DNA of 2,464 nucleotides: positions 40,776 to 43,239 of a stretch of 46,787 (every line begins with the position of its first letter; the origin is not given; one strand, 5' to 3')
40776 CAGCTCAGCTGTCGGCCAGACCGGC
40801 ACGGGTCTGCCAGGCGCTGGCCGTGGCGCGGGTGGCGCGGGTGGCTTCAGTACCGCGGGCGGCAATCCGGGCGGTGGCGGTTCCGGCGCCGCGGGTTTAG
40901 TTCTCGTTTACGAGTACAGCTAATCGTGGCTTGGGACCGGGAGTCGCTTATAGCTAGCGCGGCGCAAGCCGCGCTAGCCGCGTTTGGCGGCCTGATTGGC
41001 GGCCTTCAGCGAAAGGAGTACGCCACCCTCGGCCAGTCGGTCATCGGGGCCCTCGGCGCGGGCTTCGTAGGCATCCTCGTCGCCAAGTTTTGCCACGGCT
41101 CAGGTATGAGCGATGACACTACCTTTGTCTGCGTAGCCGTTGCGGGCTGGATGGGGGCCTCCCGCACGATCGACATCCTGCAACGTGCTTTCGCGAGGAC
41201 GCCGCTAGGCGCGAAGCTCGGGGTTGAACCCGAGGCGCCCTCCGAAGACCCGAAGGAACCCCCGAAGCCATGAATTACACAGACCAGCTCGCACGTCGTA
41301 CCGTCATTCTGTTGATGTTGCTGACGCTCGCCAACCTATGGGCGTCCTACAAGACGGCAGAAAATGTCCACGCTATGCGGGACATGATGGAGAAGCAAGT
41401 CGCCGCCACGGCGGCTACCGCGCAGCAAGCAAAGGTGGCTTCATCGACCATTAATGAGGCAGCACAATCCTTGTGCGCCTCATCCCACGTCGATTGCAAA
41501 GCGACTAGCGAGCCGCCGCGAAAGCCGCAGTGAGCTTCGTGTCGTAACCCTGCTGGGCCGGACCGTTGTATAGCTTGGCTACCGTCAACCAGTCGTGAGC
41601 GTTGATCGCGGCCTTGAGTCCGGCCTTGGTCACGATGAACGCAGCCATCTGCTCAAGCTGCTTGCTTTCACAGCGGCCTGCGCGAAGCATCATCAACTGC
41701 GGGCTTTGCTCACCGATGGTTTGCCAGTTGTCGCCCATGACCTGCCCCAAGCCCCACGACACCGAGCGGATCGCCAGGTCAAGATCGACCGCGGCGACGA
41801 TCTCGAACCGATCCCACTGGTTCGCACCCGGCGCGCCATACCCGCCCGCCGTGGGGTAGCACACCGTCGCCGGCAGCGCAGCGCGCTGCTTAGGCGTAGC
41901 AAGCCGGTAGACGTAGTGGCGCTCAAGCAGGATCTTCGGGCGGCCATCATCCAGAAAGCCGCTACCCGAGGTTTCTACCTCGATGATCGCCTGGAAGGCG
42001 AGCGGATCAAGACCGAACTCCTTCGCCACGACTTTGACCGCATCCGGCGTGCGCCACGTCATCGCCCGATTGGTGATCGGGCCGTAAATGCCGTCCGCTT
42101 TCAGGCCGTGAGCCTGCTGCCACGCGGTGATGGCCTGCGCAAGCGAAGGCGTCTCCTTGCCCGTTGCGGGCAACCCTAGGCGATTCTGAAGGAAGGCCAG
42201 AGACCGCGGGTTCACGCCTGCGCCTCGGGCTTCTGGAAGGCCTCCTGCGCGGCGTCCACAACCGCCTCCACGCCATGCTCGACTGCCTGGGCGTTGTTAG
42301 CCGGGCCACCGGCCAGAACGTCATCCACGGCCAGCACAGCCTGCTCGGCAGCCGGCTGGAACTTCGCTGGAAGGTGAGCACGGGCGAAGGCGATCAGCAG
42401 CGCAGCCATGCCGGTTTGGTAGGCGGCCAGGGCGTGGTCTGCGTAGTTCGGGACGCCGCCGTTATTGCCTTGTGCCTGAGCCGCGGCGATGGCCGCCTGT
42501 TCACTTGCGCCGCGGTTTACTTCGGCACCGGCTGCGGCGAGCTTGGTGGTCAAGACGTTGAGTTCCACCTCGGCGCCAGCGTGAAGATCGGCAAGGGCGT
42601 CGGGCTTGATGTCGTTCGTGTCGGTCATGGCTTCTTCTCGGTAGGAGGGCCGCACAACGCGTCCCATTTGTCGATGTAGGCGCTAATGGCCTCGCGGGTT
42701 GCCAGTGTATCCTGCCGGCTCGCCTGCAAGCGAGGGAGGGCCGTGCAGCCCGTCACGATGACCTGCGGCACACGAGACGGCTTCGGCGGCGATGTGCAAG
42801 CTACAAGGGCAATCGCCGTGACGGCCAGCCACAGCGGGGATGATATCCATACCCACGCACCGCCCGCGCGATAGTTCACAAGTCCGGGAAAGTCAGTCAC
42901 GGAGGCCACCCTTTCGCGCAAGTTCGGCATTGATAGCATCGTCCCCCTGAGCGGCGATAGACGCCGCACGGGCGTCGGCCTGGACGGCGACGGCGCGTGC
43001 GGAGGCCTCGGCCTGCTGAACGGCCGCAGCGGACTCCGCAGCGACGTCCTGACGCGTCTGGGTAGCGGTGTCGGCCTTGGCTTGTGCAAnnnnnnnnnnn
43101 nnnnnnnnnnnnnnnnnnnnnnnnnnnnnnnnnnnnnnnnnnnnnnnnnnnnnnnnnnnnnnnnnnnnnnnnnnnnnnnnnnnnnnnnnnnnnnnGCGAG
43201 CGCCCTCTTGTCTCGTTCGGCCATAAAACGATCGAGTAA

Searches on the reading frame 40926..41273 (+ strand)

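Call 108: search_protein_families(library=phrogs, max_evalue=0.0001, proteins=[window:40926-41273:+])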
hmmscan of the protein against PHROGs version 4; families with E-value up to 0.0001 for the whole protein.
window:40926-41273:+ (115 aa): 1 family
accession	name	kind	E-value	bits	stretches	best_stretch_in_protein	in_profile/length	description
phrog_785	-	lysis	3.2e-14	53.6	1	10-91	16-99/107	holin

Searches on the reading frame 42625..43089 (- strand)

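Call 108: search_protein_families(library=phrogs, max_evalue=0.0001, proteins=[window:42625-43089:-])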
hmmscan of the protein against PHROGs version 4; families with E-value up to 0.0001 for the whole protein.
window:42625-43089:- (154 aa): 1 family
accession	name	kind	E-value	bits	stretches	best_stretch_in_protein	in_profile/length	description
phrog_1275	-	lysis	2.1e-06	28.5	1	86-153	9-76/81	Rz-like spanin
